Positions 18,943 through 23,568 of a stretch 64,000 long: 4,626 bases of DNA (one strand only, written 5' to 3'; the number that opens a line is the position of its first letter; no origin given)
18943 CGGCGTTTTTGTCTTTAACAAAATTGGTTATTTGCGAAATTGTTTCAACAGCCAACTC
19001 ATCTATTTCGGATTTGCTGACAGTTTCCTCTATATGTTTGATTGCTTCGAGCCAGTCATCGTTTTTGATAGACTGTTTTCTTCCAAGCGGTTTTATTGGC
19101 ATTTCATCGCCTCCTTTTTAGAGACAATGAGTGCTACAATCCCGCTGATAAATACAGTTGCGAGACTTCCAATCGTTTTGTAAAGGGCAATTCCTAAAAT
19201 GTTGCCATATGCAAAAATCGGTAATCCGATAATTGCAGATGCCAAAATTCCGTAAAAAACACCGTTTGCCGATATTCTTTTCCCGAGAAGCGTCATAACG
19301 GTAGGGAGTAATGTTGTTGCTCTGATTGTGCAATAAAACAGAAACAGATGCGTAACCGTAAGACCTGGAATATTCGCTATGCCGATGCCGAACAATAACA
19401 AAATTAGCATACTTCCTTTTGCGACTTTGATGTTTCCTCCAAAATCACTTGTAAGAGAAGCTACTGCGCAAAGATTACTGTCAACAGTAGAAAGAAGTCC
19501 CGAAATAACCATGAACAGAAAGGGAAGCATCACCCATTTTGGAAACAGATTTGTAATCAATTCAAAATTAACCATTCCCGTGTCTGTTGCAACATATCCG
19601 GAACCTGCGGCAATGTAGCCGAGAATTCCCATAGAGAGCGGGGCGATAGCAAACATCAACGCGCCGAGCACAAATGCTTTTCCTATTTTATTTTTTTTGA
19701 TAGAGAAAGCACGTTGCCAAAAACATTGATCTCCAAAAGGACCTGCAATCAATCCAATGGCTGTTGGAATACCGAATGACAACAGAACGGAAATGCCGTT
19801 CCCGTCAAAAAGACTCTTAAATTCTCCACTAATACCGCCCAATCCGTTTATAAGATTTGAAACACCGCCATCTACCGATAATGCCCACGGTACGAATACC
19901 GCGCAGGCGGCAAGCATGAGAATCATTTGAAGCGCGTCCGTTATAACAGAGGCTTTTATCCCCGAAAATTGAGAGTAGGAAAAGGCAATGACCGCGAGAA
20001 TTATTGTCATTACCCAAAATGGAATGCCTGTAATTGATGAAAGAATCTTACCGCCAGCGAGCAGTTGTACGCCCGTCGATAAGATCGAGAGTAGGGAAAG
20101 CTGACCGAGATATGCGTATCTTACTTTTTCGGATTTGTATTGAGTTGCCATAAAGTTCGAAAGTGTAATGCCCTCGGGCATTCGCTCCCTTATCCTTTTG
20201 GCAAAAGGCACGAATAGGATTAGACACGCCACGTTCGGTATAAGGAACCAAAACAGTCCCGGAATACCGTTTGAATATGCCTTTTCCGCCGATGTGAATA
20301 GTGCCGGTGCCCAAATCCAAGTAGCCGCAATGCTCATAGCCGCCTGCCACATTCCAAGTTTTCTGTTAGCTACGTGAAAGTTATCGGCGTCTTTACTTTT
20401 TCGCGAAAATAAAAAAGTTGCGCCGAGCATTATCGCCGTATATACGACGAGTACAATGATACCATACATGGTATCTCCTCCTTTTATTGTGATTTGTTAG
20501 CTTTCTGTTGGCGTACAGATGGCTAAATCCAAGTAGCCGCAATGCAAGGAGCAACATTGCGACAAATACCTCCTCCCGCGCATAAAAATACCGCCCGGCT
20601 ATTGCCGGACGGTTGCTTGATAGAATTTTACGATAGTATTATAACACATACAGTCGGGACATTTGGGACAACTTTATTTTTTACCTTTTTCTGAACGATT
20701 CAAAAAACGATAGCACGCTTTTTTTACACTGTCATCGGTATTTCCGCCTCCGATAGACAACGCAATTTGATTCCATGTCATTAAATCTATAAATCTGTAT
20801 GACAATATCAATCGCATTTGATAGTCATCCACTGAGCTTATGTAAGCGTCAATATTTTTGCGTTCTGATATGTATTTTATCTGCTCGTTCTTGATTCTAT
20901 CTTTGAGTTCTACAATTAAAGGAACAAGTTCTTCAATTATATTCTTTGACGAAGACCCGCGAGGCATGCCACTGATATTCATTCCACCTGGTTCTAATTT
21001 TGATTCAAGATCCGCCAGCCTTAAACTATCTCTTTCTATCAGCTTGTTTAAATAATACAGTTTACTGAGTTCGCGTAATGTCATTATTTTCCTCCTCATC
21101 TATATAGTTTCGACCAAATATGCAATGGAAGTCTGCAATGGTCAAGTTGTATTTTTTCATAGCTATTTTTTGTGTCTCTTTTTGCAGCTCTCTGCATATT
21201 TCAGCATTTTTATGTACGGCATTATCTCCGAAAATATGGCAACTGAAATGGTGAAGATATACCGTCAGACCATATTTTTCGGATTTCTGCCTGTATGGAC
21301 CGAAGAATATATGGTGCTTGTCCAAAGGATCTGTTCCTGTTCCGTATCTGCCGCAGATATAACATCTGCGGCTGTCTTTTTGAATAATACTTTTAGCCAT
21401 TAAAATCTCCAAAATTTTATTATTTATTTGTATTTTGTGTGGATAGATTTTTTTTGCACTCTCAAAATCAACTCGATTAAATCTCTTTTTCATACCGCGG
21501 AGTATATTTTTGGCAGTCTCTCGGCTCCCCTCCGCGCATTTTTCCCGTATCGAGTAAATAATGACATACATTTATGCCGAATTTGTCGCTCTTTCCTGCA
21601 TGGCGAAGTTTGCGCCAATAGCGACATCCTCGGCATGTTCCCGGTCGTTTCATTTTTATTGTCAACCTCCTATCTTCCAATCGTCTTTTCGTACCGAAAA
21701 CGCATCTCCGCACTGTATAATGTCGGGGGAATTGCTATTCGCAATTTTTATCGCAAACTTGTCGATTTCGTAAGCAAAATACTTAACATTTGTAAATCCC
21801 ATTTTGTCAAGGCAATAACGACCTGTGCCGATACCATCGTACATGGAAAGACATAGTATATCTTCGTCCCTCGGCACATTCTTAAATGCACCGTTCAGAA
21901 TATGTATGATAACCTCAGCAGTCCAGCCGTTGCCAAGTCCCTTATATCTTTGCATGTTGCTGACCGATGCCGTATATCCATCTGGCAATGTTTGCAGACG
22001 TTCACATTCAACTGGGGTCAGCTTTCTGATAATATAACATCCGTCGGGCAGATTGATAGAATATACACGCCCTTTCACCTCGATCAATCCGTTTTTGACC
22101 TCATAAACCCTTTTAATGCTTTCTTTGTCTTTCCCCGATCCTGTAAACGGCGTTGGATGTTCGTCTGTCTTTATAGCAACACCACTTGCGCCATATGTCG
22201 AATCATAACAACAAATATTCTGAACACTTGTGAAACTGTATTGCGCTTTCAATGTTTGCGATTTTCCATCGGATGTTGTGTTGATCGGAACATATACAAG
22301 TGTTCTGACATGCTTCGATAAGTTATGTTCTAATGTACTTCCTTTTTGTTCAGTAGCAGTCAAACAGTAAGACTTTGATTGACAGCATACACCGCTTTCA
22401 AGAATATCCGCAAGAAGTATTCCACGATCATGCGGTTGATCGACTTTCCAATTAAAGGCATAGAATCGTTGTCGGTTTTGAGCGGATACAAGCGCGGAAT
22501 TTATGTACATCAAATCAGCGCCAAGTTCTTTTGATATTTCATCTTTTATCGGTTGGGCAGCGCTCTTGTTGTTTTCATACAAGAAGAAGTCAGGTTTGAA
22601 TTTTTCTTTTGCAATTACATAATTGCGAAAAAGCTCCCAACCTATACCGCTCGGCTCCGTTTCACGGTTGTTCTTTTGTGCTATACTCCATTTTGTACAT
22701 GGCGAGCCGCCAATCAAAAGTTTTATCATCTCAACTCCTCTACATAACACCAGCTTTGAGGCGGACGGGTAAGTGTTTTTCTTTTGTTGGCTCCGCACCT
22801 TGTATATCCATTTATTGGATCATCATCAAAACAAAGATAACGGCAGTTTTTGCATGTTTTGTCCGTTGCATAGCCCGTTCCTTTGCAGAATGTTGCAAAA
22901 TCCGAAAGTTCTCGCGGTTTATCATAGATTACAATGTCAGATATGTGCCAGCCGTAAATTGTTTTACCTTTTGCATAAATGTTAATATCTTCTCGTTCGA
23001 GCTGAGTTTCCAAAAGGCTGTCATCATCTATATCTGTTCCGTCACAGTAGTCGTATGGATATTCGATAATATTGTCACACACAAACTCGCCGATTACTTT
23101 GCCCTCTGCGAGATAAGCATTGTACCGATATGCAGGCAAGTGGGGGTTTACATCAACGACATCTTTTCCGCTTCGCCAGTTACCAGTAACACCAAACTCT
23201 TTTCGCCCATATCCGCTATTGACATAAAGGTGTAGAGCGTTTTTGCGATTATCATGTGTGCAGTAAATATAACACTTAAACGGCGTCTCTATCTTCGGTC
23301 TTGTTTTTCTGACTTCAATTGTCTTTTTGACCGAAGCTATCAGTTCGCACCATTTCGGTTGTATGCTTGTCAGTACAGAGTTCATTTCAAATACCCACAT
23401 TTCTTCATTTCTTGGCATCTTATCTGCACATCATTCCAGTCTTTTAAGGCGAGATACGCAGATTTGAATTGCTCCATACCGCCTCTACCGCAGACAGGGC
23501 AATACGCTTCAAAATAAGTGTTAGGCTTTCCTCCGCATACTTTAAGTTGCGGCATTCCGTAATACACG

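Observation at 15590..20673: Prophage operon coupling a Na+/solute symporter to two PAPS-reductase-like/ParB-like pairs: candidate uncharacterised modification system with its own importer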

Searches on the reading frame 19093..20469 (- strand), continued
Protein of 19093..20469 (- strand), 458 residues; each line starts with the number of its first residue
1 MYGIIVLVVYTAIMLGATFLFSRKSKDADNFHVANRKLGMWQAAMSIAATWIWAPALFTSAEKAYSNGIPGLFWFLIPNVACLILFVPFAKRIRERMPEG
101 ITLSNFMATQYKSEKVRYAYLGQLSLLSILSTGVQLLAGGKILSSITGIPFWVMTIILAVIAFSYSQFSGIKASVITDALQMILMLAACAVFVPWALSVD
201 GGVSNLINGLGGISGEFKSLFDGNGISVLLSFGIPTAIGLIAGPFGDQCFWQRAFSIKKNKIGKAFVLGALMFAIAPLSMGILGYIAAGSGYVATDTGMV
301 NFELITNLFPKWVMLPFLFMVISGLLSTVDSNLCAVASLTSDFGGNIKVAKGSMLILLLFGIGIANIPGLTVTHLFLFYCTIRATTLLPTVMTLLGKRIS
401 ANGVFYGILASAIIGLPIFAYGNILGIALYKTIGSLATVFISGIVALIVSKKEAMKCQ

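Call 106: fold_search(model_id=the predicted structure, library=pdb)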
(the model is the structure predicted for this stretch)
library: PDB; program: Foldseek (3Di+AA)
matches with E <= 10: 530; with E <= 0.001: 134
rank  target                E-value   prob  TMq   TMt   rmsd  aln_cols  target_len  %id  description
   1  8j74_A                4.8e-12  1.00  0.78  0.71   4.2       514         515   17  Human high-affinity choline transporter CHT1 in the HC-3-bound outward-facing open conformation, dimeric state (released 2024-04-03)
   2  8zqp_A                7.6e-12  1.00  0.76  0.74   4.6       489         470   19  Human high-affinity choline transporter CHT1 bound to ML352 under NaCl condition, with sodium ion coordinated. (released 2024-12-04)
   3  9bim                  1.6e-11  1.00  0.79  0.71   4.3       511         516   19  Cryo-EM structure of human CHT1 in the HC-3 bound outward-facing state (released 2024-11-06)
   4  5nva                  8.1e-11  1.00  0.78  0.76   4.7       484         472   19  Substrate-bound outward-open state of a Na+-coupled sialic acid symporter reveals a novel Na+-site (released 2018-04-04)
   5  8hb0_A                1.2e-10  1.00  0.82  0.66   4.6       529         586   17  Structure of human SGLT2-MAP17 complex with TA1887 (released 2023-11-01)
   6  8hg7_A                1.3e-10  1.00  0.82  0.65   4.9       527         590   16  Structure of human SGLT2-MAP17 complex with Sotagliflozin (released 2023-11-15)
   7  7vsi_A                1.3e-10  1.00  0.78  0.62   5.2       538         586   17  Structure of human SGLT2-MAP17 complex bound with empagliflozin (released 2021-12-15)
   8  8hez_A                1.8e-10  1.00  0.81  0.65   5.7       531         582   17  Structure of human SGLT2-MAP17 complex with Dapagliflozin (released 2023-11-15)
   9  9j7c_A                1.8e-10  1.00  0.80  0.62   4.7       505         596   19  Arabidopsis high-affinity urea transport DUR3 in the urea-bound occluded conformation, dimeric state (released 2025-05-07)
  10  9j7d_A                2.4e-10  1.00  0.80  0.62   3.5       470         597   20  Arabidopsis high-affinity urea transport DUR3 in the inward-facing open conformation, dimeric state (released 2025-05-07)
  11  9zfl                  6.8e-10  1.00  0.74  0.68   5.1       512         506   18  Structure of an Engineered Sodium/Iodide Symporter (PF-NIS) (released 2025-12-24)
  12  7wmv_A                6.8e-10  1.00  0.75  0.59   6.0       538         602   18  Structure of human SGLT1-MAP17 complex bound with LX2761 (released 2022-11-16)
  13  9bfi                  9.8e-10  1.00  0.73  0.69   4.9       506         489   18  Cryo-EM structure of human CHT1 in the apo inward-open state (released 2024-11-06)
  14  5nv9                  1.1e-09  1.00  0.79  0.75   4.5       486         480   20  Substrate-bound outward-open state of a Na+-coupled sialic acid symporter reveals a novel Na+-site (released 2018-04-04)
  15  7uuz                  1.1e-09  1.00  0.77  0.71   4.7       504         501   17  Structure of the sodium/iodide symporter (NIS) in complex with perrhenate and sodium (released 2022-12-21)
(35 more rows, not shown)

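Call 108: list_cluster_members(proteins=[window:19093-20469:-, window:16528-17682:-, window:12943-14862:-])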
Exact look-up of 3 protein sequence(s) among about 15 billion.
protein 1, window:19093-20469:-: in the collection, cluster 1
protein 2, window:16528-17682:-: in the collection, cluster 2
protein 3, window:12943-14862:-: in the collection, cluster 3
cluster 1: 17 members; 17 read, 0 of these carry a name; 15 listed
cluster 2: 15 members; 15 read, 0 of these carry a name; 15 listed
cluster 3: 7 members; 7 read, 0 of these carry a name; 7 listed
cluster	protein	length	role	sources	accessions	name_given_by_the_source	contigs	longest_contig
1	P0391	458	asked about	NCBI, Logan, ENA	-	-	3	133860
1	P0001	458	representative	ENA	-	-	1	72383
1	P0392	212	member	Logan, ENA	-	-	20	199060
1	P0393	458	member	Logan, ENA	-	-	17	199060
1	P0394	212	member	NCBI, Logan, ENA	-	-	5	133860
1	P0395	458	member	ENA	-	-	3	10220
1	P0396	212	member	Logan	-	-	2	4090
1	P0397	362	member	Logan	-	-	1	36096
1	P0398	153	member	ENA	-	-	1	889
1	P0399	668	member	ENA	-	-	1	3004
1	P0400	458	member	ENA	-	-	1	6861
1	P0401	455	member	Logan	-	-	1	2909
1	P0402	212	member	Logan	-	-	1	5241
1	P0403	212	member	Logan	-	-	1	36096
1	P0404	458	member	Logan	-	-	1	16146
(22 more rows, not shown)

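Call 110: find_encoding_contigs(protein=window:19093-20469:-, flank=1000, max_places=4)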
Protein window:19093-20469:- (458 aa): no gene with exactly this product is on record in the collection.

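Call 111: find_encoding_contigs(protein=P0399, flank=3000, max_places=2)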
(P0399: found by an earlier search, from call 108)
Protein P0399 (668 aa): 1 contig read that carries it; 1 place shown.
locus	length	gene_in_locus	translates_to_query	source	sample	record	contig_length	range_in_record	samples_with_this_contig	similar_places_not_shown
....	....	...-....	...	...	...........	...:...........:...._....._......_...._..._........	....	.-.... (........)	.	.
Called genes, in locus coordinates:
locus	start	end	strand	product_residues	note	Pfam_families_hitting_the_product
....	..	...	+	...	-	-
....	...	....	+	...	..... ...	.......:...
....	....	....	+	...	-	?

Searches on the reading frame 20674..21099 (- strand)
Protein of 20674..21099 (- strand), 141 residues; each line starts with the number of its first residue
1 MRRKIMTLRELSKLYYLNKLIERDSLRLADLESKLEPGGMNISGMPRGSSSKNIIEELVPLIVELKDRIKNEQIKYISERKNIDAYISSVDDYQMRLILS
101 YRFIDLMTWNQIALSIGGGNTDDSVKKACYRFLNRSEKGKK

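Call 3: search_protein_families(library=pfam, proteins=[window:20674-21099:-], max_evalue=0.01)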
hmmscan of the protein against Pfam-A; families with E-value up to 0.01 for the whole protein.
window:20674-21099:- (141 aa): 1 family
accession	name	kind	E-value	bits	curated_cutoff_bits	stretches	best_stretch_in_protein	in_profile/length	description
PF07374.17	DUF1492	-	0.005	17.4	21.5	1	61-116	27-81/100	Protein of unknown function (DUF1492)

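Call 4: search_protein_families(library=ncbifam, proteins=[window:20674-21099:-], max_evalue=0.01)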
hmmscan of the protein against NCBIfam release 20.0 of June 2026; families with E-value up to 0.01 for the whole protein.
window:20674-21099:- (141 aa): 0 families

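Call 5: search_protein_families(library=phrogs, proteins=[window:20674-21099:-], max_evalue=0.001)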
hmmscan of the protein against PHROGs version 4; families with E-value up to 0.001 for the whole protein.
window:20674-21099:- (141 aa): 2 families
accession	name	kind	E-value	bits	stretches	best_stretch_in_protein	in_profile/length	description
phrog_36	-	transcription regulation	4.2e-14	53.7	1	7-134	56-181/220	transcriptional regulator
phrog_248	-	transcription regulation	0.00033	21.8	1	41-132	51-133/161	transcriptional activator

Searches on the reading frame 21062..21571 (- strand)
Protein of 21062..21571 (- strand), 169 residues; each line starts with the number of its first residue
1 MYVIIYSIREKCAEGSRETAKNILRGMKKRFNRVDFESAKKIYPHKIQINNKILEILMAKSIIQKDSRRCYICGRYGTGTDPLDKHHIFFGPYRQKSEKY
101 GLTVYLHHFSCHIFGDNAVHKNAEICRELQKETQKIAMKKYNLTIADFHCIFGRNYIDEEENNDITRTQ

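Call 3: search_protein_families(library=pfam, proteins=[window:21062-21571:-], max_evalue=0.01)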
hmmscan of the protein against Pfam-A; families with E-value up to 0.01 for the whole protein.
window:21062-21571:- (169 aa): 0 families

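Call 4: search_protein_families(library=ncbifam, proteins=[window:21062-21571:-], max_evalue=0.01)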
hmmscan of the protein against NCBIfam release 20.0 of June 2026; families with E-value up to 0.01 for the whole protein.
window:21062-21571:- (169 aa): 0 families

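Call 5: search_protein_families(library=phrogs, proteins=[window:21062-21571:-], max_evalue=0.001)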
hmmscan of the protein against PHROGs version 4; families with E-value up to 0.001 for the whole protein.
window:21062-21571:- (169 aa): 1 family
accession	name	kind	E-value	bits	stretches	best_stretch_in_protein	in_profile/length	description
phrog_7566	-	unknown function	1.7e-25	90.1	1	60-157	5-96/96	-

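Call 53: search_protein_families(library=pfam, proteins=[window:21062-21571:-], max_evalue=1)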
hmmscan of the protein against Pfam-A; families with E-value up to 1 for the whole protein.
window:21062-21571:- (169 aa): 3 families
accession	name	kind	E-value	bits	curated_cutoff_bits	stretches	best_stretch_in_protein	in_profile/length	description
PF14409.11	Herpeto_peptide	-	0.086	13.2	22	0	151-163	13-25/49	Ribosomally synthesized peptide in Herpetosiphon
PF07591.16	PT-HINT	-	0.099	13.3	27.7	1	132-155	101-124/137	Pretoxin HINT domain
PF04423.19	Rad50_zn_hook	-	0.25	11.6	24.3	0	50-75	2-27/52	Rad50 zinc hook motif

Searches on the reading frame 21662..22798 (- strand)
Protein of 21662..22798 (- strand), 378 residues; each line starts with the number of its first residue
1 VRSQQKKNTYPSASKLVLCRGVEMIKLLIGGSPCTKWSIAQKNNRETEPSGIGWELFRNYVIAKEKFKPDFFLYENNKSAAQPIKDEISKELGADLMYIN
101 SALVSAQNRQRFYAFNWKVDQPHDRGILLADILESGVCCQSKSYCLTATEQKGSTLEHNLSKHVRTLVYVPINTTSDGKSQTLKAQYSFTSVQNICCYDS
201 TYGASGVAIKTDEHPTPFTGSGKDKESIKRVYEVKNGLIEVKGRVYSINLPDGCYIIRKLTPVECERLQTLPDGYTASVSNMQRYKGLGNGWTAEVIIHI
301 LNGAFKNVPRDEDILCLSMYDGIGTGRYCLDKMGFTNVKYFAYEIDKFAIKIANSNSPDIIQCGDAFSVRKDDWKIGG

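Call 42: search_protein_families(library=phrogs, proteins=[window:21662-22798:-], max_evalue=0.00001)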
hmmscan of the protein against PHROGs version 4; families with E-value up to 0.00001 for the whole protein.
window:21662-22798:- (378 aa): 6 families
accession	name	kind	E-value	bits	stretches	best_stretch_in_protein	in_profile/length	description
phrog_17284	-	unknown function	2.7e-72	244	1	97-338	1-244/245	-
phrog_116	-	other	2.1e-34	119.9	2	22-307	268-492/779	DNA methyltransferase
phrog_16528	-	other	1.5e-16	61.7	1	214-303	147-216/236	DNA methyltransferase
phrog_16427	-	other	2.1e-13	51.5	1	255-353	115-215/235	DNA methyltransferase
phrog_363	-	other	2e-11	44.6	0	25-301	116-309/327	DNA methyltransferase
phrog_26324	-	other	8.1e-08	33.5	1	256-300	146-199/210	DNA methyltransferase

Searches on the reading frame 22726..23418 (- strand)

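Call 42: search_protein_families(library=phrogs, proteins=[window:22726-23418:-], max_evalue=0.00001)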
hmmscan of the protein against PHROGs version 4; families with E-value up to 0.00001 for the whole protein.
window:22726-23418:- (230 aa): 1 family
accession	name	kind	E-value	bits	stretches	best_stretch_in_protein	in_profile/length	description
phrog_3136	-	unknown function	1.2e-26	94.3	1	12-228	2-127/134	-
